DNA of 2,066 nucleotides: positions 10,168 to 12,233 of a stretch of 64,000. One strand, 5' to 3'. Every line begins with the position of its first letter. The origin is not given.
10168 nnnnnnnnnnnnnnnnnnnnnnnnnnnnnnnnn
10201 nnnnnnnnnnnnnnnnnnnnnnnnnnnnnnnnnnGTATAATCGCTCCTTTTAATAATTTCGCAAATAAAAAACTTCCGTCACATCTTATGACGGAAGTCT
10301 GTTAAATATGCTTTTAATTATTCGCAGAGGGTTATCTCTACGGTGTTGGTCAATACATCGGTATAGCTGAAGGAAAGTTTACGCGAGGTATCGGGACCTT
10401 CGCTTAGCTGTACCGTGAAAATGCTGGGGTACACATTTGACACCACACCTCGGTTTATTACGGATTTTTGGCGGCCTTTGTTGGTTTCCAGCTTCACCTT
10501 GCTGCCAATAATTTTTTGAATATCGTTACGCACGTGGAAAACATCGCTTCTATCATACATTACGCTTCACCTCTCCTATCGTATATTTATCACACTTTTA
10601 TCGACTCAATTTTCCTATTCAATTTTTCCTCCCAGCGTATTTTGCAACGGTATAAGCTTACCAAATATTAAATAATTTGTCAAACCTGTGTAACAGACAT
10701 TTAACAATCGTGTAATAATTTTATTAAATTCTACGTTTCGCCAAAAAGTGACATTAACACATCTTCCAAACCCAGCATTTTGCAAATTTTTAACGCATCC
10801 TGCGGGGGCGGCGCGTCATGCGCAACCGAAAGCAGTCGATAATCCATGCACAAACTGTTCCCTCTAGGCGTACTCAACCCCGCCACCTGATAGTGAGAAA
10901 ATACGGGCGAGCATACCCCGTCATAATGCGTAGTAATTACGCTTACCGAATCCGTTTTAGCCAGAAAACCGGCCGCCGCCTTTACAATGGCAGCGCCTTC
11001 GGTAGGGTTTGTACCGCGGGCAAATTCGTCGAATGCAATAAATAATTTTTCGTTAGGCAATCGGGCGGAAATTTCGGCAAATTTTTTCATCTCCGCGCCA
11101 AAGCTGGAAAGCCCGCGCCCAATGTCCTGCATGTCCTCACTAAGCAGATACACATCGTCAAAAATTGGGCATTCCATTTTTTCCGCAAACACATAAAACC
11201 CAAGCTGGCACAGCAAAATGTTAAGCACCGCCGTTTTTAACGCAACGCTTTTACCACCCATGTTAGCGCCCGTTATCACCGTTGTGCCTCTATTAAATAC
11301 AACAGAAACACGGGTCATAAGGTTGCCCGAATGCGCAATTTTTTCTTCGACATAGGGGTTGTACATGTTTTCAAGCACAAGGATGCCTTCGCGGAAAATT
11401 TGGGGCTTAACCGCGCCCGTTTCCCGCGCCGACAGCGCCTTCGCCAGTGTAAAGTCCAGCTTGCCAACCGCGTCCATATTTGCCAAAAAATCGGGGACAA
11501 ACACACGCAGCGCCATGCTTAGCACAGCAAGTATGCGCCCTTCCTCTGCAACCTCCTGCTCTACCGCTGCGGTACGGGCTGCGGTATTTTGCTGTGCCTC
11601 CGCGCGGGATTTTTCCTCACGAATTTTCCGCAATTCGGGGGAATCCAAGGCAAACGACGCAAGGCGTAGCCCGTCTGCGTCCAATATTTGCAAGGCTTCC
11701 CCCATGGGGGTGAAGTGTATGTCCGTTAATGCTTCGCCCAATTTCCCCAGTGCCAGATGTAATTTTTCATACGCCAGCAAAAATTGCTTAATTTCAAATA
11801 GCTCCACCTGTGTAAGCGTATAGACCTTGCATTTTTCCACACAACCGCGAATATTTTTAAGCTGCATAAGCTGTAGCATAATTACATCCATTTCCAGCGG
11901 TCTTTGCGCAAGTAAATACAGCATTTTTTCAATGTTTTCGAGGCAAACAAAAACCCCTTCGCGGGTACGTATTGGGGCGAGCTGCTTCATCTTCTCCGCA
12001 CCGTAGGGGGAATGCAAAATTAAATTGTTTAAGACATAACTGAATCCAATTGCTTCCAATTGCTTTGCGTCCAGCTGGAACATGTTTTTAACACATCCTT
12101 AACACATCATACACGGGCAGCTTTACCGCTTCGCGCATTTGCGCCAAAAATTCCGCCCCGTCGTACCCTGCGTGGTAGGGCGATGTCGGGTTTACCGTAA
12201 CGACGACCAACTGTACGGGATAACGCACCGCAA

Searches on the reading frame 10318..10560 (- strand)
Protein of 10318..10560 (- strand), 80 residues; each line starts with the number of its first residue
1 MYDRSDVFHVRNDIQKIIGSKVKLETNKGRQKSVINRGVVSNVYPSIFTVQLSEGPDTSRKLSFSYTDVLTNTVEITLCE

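Call 5: search_protein_families(library=pfam, proteins=[window:10318-10560:-], max_evalue=0.01)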
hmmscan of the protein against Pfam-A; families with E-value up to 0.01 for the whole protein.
window:10318-10560:- (80 aa): 2 families
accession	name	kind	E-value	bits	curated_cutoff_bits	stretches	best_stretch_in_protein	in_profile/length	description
PF06257.17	VEG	-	7.7e-25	87.2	25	1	7-77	3-73/73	Biofilm formation stimulator VEG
PF10842.14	DUF2642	-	0.0095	16.3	22.7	0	12-53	12-48/64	Protein of unknown function (DUF2642)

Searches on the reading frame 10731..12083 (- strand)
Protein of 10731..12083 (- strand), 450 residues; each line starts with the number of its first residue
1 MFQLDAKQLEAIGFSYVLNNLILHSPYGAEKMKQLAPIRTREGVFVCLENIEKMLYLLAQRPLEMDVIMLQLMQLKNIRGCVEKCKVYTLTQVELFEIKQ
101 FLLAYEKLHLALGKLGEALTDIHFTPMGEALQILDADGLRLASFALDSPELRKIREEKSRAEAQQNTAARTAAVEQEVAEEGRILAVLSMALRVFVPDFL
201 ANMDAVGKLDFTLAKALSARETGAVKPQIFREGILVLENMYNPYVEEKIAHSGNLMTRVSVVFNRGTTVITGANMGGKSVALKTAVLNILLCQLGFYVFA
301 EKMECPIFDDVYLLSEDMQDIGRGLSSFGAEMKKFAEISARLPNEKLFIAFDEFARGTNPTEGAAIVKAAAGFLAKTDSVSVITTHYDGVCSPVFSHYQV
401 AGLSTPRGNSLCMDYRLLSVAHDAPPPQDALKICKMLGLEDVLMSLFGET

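Call 5: search_protein_families(library=pfam, proteins=[window:10731-12083:-], max_evalue=0.01)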
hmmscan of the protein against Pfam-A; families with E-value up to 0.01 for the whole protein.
window:10731-12083:- (450 aa): 1 family
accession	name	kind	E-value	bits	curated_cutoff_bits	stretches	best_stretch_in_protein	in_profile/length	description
PF00488.27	MutS_V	-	5.7e-22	79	30.2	1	269-399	2-132/188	MutS domain V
